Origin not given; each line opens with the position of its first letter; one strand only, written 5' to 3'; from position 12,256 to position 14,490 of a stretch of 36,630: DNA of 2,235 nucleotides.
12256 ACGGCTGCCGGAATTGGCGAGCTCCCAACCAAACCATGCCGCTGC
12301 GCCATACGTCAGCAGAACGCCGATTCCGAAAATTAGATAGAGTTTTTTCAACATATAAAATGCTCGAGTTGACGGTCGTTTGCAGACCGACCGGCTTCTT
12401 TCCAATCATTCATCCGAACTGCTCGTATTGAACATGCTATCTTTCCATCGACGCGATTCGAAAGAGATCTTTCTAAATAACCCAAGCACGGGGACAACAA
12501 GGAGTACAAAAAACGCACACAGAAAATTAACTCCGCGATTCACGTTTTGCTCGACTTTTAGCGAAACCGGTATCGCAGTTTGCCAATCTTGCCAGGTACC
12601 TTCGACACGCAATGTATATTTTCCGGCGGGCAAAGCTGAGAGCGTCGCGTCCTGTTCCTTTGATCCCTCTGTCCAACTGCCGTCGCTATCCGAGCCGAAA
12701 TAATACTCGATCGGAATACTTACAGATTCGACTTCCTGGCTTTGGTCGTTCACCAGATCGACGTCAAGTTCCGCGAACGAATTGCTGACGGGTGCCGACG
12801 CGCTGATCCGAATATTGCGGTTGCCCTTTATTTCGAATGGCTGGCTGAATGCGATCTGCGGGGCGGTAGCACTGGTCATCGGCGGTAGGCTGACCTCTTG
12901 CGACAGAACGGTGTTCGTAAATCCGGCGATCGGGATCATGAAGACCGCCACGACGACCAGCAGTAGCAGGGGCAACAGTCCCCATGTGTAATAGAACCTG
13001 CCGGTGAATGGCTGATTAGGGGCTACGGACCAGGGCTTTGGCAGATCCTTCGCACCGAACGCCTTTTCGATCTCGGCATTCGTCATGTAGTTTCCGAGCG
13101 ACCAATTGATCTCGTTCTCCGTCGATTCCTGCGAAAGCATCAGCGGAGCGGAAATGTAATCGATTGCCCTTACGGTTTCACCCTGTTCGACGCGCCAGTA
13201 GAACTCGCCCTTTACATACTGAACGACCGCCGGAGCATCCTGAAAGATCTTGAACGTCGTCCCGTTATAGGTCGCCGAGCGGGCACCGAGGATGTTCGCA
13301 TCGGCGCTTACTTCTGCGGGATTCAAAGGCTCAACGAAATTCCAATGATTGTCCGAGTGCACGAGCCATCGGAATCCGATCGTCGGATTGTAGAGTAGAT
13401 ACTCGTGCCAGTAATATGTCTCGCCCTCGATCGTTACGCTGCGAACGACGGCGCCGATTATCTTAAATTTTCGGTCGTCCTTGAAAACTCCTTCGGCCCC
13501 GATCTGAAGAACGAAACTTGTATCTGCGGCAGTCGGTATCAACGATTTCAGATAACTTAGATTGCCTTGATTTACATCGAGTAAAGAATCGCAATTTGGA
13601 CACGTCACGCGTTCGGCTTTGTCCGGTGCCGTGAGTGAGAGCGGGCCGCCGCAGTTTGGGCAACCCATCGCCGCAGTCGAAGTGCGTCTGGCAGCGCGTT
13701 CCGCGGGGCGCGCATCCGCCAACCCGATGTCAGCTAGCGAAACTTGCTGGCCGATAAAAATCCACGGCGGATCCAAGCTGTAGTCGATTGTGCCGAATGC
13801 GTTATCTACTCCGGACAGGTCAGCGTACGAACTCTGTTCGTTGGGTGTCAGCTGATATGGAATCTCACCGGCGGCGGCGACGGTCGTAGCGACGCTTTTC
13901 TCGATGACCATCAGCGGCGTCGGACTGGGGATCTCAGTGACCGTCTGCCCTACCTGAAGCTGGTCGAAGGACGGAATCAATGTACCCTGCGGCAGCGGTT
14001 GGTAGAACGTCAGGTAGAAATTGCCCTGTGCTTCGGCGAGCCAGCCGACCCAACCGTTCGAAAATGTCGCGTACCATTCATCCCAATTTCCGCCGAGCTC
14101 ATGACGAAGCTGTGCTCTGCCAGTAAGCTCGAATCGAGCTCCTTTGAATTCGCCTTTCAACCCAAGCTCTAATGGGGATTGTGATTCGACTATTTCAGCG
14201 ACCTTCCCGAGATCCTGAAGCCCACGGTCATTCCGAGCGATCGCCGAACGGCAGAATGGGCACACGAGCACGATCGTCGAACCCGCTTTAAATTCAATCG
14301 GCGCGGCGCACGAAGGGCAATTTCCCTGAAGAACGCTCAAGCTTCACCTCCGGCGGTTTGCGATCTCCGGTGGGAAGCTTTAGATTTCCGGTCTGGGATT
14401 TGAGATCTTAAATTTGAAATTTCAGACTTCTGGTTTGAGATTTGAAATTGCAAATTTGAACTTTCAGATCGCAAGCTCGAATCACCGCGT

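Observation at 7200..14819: Seven-gene membrane-anchored aminopropyl-transfer module with mostly uncharacterised partners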

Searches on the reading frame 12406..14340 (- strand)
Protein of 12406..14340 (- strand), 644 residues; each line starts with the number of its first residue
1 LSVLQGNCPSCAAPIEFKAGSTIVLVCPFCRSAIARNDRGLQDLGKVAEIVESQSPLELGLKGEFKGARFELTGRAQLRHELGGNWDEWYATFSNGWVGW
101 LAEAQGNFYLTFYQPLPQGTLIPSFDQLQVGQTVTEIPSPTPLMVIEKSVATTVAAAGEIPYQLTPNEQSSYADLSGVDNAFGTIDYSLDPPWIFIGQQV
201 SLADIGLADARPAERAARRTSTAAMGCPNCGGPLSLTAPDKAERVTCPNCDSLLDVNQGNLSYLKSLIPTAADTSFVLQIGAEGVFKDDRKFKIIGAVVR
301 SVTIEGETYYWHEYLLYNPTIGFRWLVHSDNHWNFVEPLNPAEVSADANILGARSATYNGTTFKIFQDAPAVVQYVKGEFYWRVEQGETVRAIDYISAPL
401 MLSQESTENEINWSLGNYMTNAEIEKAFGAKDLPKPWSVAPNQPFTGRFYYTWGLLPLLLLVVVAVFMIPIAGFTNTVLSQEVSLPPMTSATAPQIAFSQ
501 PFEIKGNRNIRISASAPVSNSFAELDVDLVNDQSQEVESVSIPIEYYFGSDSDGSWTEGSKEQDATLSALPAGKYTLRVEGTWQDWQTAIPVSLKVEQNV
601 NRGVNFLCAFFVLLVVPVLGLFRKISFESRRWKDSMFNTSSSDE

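Call 3: search_protein_families(library=pfam, proteins=[window:12406-14340:-], max_evalue=0.01)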
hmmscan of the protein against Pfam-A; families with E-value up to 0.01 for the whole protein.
window:12406-14340:- (644 aa): 10 families
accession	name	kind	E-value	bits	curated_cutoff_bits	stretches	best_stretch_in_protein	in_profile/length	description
PF13785.11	DUF4178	-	3.3e-26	92.5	25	2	294-419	15-134/136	Domain of unknown function (DUF4178)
PF14803.11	Zn_ribbon_Nudix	-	0.00021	21.6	25.6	1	227-251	3-29/34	Nudix N-terminal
PF24042.1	DUF7351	-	0.00038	20.7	31.2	0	226-254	3-31/177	Domain of unknown function (DUF7351)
PF07495.19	Y_Y_Y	-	0.00053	20.3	26.6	1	545-582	9-47/65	Y_Y_Y domain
PF21344.3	Zn_ribbon_LysW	-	0.0014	18.6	27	0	227-258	3-35/46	Alpha-aminoadipate carrier protein LysW-like, globular domain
PF12773.13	DZR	-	0.0017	18.9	27.3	0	223-257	11-37/45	Double zinc ribbon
PF08271.17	Zn_Ribbon_TF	-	0.0039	17.1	29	1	225-257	1-32/43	TFIIB zinc-binding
PF01155.25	HypA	-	0.0048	17.4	28.9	0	221-266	67-109/112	Hydrogenase/urease nickel incorporation, metallochaperone, hypA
PF24441.1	DUF7560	-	0.0061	16.7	27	0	244-258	5-19/44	Family of unknown function (DUF7560)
PF23548.1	Zn_ribbon_FGT1_2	-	0.0072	16.3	27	1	223-258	1-34/35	FORGETTER1 second zinc ribbon domain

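Call 4: search_protein_families(library=ncbifam, proteins=[window:12406-14340:-], max_evalue=0.01)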
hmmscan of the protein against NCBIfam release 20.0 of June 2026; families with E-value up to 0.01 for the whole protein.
window:12406-14340:- (644 aa): 1 family
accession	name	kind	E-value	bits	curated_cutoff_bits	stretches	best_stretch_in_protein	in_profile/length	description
TIGR01206.1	lysW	equivalog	0.0062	16.4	53.2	0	226-256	4-34/54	lysine biosynthesis protein LysW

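Call 18: search_dna_similar(query=window:12406-14340:-, collection=plasmids, mode=protein, max_rows=30, max_evalue=0.001)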
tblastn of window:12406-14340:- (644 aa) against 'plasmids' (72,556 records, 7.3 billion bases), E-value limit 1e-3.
Records with a match: 143; places in all: 143; records where one place covers at least 80% of the query: 4.
Best place of each record, by identity: <60% 143.
By first word of the organism name: Ralstonia 134; Novosphingobium 3; Burkholderia 3; Tritonibacter 2; Gemmatirosa 1.
By predicted mobility (MOB-suite, as given by PLSDB): mobilizable 104; non-mobilizable 37; conjugative 2.
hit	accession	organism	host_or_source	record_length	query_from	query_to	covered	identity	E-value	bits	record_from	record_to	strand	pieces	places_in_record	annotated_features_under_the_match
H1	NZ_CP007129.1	Gemmatirosa kalamazoonensis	-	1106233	7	635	95%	32.5%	2e-68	286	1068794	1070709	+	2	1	record has no annotation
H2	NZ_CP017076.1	Novosphingobium resinovorum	single cell,soil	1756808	7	591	84%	29.6%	6e-29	211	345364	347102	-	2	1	none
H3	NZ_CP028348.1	Novosphingobium sp. THN1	cell culture,surface water of Lake Taihu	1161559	7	586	73%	31.5%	5e-33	218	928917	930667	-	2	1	record has no annotation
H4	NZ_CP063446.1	Novosphingobium sp. ES2-1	mixed culture,activated sludge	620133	7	586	73%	30.6%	5e-33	216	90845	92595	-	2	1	DUF4178 domain-containing protein (x2)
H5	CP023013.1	Ralstonia solanacearum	Solanum tuberosum,single cell,Potato ...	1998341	1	436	68%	31.1%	4e-55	211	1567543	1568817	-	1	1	none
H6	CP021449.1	Ralstonia solanacearum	sesame seedling,cell culture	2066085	1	436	68%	30.9%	1e-55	212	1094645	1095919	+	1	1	Organic hydroperoxide resistance transcriptional regulator, MarR ...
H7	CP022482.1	Ralstonia solanacearum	peanut,cell culture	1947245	1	436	68%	30.9%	1e-55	212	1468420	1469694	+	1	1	hypothetical protein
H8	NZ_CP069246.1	Ralstonia pseudosolanacearum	Arachis hypogaea,tissue sample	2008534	1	436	68%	30.9%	1e-55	212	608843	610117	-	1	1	none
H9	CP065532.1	Ralstonia solanacearum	peanut,whole organism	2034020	1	436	68%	30.9%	1e-55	212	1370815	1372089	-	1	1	none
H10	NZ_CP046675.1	Ralstonia nicotianae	tobacco,cell culture,leaf veins ...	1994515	1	436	68%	30.9%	2e-55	212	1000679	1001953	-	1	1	none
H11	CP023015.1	Ralstonia solanacearum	Solanum tuberosum,single cell,Potato ...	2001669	1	436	68%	30.9%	2e-55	212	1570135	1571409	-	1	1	DUF4178 domain-containing protein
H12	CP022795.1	Ralstonia solanacearum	Solanum tuberosum,single cell,Potato ...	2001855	1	436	68%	30.9%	2e-55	212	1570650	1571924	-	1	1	DUF4178 domain-containing protein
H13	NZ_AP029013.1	Ralstonia pseudosolanacearum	-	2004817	1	436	68%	30.9%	2e-55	212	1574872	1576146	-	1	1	none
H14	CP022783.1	Ralstonia solanacearum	Solanum tuberosum,single cell,Potato ...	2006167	1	436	68%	30.9%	2e-55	212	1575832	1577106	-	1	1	DUF4178 domain-containing protein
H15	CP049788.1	Ralstonia solanacearum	whole organism,isolated from the ...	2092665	1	436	68%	30.9%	2e-55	211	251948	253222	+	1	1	DUF4178 domain-containing protein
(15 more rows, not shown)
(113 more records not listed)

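Call 19: get_annotated_region(hit=H11, flank=9000)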
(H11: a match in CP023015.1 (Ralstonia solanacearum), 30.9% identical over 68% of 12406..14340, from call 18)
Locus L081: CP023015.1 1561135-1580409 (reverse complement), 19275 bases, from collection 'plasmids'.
description: Ralstonia solanacearum strain T25 plasmid unnamed, complete sequence
organism: Ralstonia solanacearum (NCBI taxid 305)
taxonomy: Bacteria; Pseudomonadota; Betaproteobacteria; Burkholderiales; Burkholderiaceae; Ralstonia; Ralstonia solanacearum
host: -; source: Solanum tuberosum,single cell,Potato bacterial wilt; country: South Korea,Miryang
typing (MOB-suite, as given by PLSDB): mobilizable; relaxase MOBP
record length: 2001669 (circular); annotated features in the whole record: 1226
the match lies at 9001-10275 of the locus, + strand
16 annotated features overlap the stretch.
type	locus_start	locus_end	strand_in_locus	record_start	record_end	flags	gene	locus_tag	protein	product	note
CDS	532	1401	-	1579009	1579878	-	-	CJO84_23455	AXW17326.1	branched-chain amino acid ABC transporter permease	-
CDS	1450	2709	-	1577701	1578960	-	-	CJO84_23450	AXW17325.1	ABC transporter substrate-binding protein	-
CDS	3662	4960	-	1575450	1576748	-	-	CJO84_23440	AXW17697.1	hypothetical protein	-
CDS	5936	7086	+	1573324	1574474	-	-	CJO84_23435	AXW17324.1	IS3 family transposase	-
CDS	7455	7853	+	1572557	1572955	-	-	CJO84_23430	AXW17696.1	hypothetical protein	-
CDS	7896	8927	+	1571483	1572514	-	-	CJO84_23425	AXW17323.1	hypothetical protein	-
CDS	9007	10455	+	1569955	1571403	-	-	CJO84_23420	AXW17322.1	DUF4178 domain-containing protein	-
CDS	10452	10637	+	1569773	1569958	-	-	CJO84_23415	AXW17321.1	hypothetical protein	-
CDS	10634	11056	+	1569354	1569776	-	speD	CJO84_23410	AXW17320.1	adenosylmethionine decarboxylase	-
CDS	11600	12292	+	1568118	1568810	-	-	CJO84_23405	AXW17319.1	type II secretion system protein GspH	-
CDS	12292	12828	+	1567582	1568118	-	pilV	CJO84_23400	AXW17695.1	type IV pilus modification protein PilV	-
CDS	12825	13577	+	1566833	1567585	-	-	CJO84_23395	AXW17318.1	pilus assembly protein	-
CDS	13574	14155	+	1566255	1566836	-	-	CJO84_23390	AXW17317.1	pilus assembly protein PilX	-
CDS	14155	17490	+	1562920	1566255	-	-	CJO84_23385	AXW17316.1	pilus assembly protein PilY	-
CDS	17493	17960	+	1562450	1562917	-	-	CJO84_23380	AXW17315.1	type IV pilin protein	-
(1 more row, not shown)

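Call 20: get_annotated_region(hit=H4, flank=9000)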
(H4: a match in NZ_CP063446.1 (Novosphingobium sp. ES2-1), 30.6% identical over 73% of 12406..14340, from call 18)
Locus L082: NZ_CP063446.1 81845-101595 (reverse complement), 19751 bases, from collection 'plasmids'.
description: Novosphingobium sp. ES2-1 plasmid p1, complete sequence
organism: Novosphingobium sp. ES2-1 (NCBI taxid 2780074)
taxonomy: Bacteria; Pseudomonadota; Alphaproteobacteria; Sphingomonadales; Sphingomonadaceae; Novosphingobium; Novosphingobium sp. ES2-1
host: -; source: mixed culture,activated sludge; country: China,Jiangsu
typing (MOB-suite, as given by PLSDB): non-mobilizable
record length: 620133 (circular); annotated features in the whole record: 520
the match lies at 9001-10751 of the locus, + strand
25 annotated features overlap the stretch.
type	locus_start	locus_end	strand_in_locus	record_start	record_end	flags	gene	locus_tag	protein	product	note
CDS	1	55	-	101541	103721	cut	-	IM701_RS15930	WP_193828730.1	TonB-dependent receptor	GO:0015891 - siderophore transport [Evidence IEA]; GO:0055085 - transmembrane transport [Evidence IEA]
CDS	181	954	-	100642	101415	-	-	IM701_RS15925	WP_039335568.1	SDR family oxidoreductase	-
CDS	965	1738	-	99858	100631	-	-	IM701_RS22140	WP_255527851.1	carboxylesterase family protein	-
CDS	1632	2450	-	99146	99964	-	-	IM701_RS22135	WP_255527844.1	carboxylesterase family protein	-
CDS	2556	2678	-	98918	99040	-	-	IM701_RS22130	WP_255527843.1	hypothetical protein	-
CDS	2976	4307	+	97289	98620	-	hisD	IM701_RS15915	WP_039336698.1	histidinol dehydrogenase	GO:0000105 - histidine biosynthetic process [Evidence IEA]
CDS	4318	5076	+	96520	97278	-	-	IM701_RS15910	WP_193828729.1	SDR family oxidoreductase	-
CDS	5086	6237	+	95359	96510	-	-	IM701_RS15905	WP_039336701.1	alpha/beta hydrolase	-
CDS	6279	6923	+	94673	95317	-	-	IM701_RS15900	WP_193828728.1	class I SAM-dependent methyltransferase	-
CDS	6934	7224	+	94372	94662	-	-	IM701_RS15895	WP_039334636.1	antibiotic biosynthesis monooxygenase family protein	-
CDS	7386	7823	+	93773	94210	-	-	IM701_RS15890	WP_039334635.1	helix-turn-helix domain-containing protein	-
CDS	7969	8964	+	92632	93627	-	-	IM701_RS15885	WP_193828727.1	SPFH domain-containing protein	-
CDS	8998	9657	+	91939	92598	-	-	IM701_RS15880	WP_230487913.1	DUF4178 domain-containing protein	-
CDS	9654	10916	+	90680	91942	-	-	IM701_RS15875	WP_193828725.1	DUF4178 domain-containing protein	-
CDS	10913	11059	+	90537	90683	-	-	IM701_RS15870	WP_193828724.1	hypothetical protein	-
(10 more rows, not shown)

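Call 21: get_annotated_region(hit=H1, flank=9000)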
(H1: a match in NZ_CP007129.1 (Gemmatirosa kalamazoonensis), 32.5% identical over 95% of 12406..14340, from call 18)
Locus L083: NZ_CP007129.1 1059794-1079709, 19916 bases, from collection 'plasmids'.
description: Gemmatirosa kalamazoonensis strain KBS708 plasmid 1, complete sequence
organism: Gemmatirosa kalamazoonensis (NCBI taxid 861299)
taxonomy: Bacteria; Gemmatimonadota; Gemmatimonadia; Gemmatimonadales; Gemmatimonadaceae; Gemmatirosa; Gemmatirosa kalamazoonensis
host: -; source: -; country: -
typing (MOB-suite, as given by PLSDB): non-mobilizable
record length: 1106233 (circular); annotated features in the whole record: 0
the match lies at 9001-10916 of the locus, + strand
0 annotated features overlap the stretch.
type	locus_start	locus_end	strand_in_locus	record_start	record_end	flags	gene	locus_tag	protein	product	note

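Call 36: search_solved_structures(query=window:12406-14340:-, max_evalue=0.1)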
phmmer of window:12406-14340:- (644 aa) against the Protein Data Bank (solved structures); distinct sequences matched with E-value up to 0.1: 0.

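Call 38: search_protein_families(library=pfam, proteins=[L081:7455-7853:+, L081:7896-8927:+, L081:9007-10455:+, L081:10452-10637:+, L083:7557-8618:+, L083:6128-7519:+, L083:14581-16050:-, L082:7969-8964:+, L082:14828-15760:+, L083:9060-10967:+], max_evalue=0.001)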
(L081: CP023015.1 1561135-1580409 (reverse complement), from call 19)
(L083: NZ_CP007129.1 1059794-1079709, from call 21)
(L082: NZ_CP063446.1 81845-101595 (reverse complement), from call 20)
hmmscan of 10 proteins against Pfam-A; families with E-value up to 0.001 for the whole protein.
L081:7455-7853:+ (132 aa): 1 family
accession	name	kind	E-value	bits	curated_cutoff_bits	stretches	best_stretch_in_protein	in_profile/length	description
PF03994.20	DUF350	-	3e-35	121.6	26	1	6-131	4-133/133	Domain of Unknown Function (DUF350)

L081:7896-8927:+ (343 aa): 3 families
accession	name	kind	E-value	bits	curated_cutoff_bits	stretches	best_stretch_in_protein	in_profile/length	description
PF13421.11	Band_7_1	-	1.3e-72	244.2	24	1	27-235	2-210/211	SPFH domain-Band 7 family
PF01145.31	Band_7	-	1.8e-17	64.4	23.6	1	43-237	2-164/176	SPFH domain / Band 7 family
PF09851.14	SHOCT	-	4.3e-07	29.9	27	1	309-334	2-27/28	Short C-terminal domain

L081:9007-10455:+ (482 aa): 4 families
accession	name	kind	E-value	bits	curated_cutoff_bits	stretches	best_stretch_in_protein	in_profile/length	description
PF13785.11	DUF4178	-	1.3e-30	106.7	25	2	277-408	3-135/136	Domain of unknown function (DUF4178)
PF12773.13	DZR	-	3.9e-05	24.2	27.3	0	225-255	15-38/45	Double zinc ribbon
PF13248.11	Zn_ribbon_3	-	3.9e-05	23.4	27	0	3-13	2-12/26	zinc-ribbon domain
PF24441.1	DUF7560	-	0.00058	20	27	0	222-255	5-41/44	Family of unknown function (DUF7560)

L081:10452-10637:+ (61 aa): 0 families

L083:7557-8618:+ (353 aa): 4 families
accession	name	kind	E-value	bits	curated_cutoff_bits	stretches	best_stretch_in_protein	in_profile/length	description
PF13421.11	Band_7_1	-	3.3e-74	249.5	24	1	43-251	2-210/211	SPFH domain-Band 7 family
PF01145.31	Band_7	-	2.6e-17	63.9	23.6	1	59-254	2-165/176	SPFH domain / Band 7 family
PF13240.11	Zn_Ribbon_1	-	0.0002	21.5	25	1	330-349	1-20/23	zinc-ribbon domain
PF12773.13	DZR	-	0.00042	20.9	27.3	1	329-349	25-45/45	Double zinc ribbon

L083:6128-7519:+ (463 aa): 18 families
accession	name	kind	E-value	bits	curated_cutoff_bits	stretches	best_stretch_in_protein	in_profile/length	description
PF07992.20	Pyr_redox_2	-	1.3e-53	182.7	26.1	1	6-327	1-291/291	Pyridine nucleotide-disulphide oxidoreductase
PF02852.28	Pyr_redox_dim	-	1.5e-25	90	25.3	1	348-455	2-109/110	Pyridine nucleotide-disulphide oxidoreductase, dimerisation domain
PF00070.33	Pyr_redox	-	1.3e-18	67.7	22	1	179-254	2-77/82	Pyridine nucleotide-disulphide oxidoreductase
PF03486.20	HI0933_like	-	4.3e-09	36.6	50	1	7-48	2-43/244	HI0933-like protein Rossmann domain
PF13738.12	Pyr_redox_3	-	8.8e-09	35.5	30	1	132-311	118-305/305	Pyridine nucleotide-disulphide oxidoreductase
PF01262.27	AlaDh_PNT_C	-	1.2e-08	35.1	23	1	176-219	28-71/214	Alanine dehydrogenase/PNT, C-terminal domain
PF13450.12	NAD_binding_8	-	2.2e-08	34.7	21.9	0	10-45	1-36/68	NAD(P)-binding Rossmann-like domain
PF12831.13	FAD_oxidored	-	7.4e-08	32.5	27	1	7-51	1-45/416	FAD dependent oxidoreductase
PF01946.23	Thi4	-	7.4e-06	25.8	26.2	0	177-208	18-50/235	Thi4 family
PF13478.12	XdhC_C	-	7.9e-06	26.8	29.7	0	179-211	1-33/125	XdhC Rossmann domain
PF01266.30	DAO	-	1e-05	25.7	27.9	0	178-209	1-32/353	FAD dependent oxidoreductase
PF02737.24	3HCDH_N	-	2.2e-05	24.9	22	0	180-221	3-44/180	3-hydroxyacyl-CoA dehydrogenase, NAD binding domain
PF01494.25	FAD_binding_3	-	8.9e-05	22.3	22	0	6-40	2-36/349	FAD binding domain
PF02254.24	TrkA_N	-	0.00016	22.4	23.8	0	180-226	2-48/116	TrkA-N domain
PF03721.20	UDPG_MGDP_dh_N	-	0.00021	21.3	27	0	180-209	4-33/187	UDP-glucose/GDP-mannose dehydrogenase family, NAD binding domain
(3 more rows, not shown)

L083:14581-16050:- (489 aa): 0 families

L082:7969-8964:+ (331 aa): 3 families
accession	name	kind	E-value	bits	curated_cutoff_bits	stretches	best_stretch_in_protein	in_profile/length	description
PF13421.11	Band_7_1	-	1.2e-67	228.1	24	1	24-233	2-211/211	SPFH domain-Band 7 family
PF01145.31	Band_7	-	4.6e-12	46.8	23.6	1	40-231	2-161/176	SPFH domain / Band 7 family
PF09851.14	SHOCT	-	0.00025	21.1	27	1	302-327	3-28/28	Short C-terminal domain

L082:14828-15760:+ (310 aa): 2 families
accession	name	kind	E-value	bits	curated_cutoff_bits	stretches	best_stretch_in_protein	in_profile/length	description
PF17773.7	UPF0176_N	-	3.7e-29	101.4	26.2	1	6-96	2-92/92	UPF0176 acylphosphatase like domain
PF00581.25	Rhodanese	-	1.8e-10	41.6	22.2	1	116-215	2-101/102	Rhodanese-like domain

L083:9060-10967:+ (635 aa): 2 families
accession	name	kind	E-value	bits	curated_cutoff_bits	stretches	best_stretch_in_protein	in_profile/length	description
PF13785.11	DUF4178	-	7e-23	81.7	25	1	252-389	2-135/136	Domain of unknown function (DUF4178)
PF21344.3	Zn_ribbon_LysW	-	0.0001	22.3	27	1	198-240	1-44/46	Alpha-aminoadipate carrier protein LysW-like, globular domain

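Call 71: search_solved_structures(query=A2, max_evalue=1)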
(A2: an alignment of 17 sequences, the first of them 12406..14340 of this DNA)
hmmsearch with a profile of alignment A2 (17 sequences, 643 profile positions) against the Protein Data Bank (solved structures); distinct sequences matched with E-value up to 1: 21.
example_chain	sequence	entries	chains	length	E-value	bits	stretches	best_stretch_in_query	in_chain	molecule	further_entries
3wwl_A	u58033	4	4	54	0.00049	21.6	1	226-256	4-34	Alpha-aminoadipate carrier protein LysW | OrfF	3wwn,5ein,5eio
5k2m_E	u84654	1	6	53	0.0041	18.6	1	225-268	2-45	Probable lysine biosynthesis protein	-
4bts_A9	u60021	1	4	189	0.0055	18.2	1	219-283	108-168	40S RIBOSOMAL PROTEIN RPS31E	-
4qiw_P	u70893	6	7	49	0.021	16.2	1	223-254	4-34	DNA-directed RNA polymerase subunit P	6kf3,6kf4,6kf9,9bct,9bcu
5it7_f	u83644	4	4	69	0.044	15.2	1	223-256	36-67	Ubiquitin-40S ribosomal protein S27a | Ribosomal protein eS31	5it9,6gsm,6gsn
4v92_Bf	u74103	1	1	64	0.062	14.7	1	221-257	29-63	ES31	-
6zj3_Sc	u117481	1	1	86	0.092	14.1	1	221-258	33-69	Ribosomal protein eS27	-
6gq1_AW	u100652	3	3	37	0.12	13.7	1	226-258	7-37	Ubiquitin-40S ribosomal protein S31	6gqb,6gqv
5mei_e1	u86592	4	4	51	0.17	13.3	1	225-257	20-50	Ubiquitin-40S ribosomal protein S31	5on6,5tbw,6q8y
5m1j_f2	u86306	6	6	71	0.18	13.1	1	224-257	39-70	Ubiquitin-40S ribosomal protein S31 | RPS31 isoform 1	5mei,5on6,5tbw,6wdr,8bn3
5obm_E1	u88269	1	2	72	0.19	13.1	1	224-257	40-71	Ubiquitin-40S ribosomal protein S31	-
6i7o_N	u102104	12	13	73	0.19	13.1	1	224-257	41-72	Ubiquitin-40S ribosomal protein S31 | RPS31 isoform 1 | 40S ribosomal protein S31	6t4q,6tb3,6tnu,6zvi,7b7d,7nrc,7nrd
5ndw_e1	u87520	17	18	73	0.19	13.1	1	224-257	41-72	Ubiquitin-40S ribosomal protein S31 | RPS31 isoform 1 | Ubiquitin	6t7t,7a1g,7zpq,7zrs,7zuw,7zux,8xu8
4u3m_E1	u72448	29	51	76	0.21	13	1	224-257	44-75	Ubiquitin-40S ribosomal protein S31 | 40S ribosomal protein S31 | Small ribosomal subunit protein eS31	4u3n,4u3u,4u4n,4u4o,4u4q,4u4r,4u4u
4u3m_e1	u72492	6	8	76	0.21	13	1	224-257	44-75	Ubiquitin-40S ribosomal protein S31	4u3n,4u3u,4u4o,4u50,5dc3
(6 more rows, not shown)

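Call 74: find_homologous_proteins(query=A3, max_evalue=0.00001)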
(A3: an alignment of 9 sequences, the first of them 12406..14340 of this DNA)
Query A3 (9 sequences) (644 aa, profile of the alignment): 2648 proteins with E <= 0.00001 among 8000 candidates; the best 120 are listed.
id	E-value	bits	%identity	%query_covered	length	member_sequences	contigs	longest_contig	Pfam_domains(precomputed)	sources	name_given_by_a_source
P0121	2.6e-191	655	92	100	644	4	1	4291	PF13785.12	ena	-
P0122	8.8e-187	640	100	96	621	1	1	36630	PF13785.12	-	-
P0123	1.4e-186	639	87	100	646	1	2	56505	PF13785.12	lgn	-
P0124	4.3e-186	637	88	100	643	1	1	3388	PF13785.12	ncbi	-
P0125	8.4e-186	637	85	100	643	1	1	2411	PF13785.12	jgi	jgi:hypothetical protein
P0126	1.7e-185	636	87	98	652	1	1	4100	PF13785.12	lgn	-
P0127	1.7e-185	636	87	98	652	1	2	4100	PF13785.12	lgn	-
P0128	2.0e-185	635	87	100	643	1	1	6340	PF13785.12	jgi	jgi:uncharacterized Zn finger protein (UPF0148 family)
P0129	3.0e-185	635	84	100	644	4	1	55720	PF13785.12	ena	-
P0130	4.0e-185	634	84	99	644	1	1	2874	PF13785.12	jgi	-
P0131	4.4e-185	634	84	99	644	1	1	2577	PF13785.12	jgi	-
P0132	4.5e-185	634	84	99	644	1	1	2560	PF13785.12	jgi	-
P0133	4.7e-185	634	87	100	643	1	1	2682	PF13785.12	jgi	jgi:hypothetical protein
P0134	5.4e-185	634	86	100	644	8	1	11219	PF13785.12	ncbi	ncbi:MAG: DUF4178 domain-containing protein [Acidobacteriota bacterium]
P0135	7.2e-185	633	87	98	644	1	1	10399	PF13785.12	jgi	jgi:Zn finger protein HypA/HybF involved in hydrogenase expression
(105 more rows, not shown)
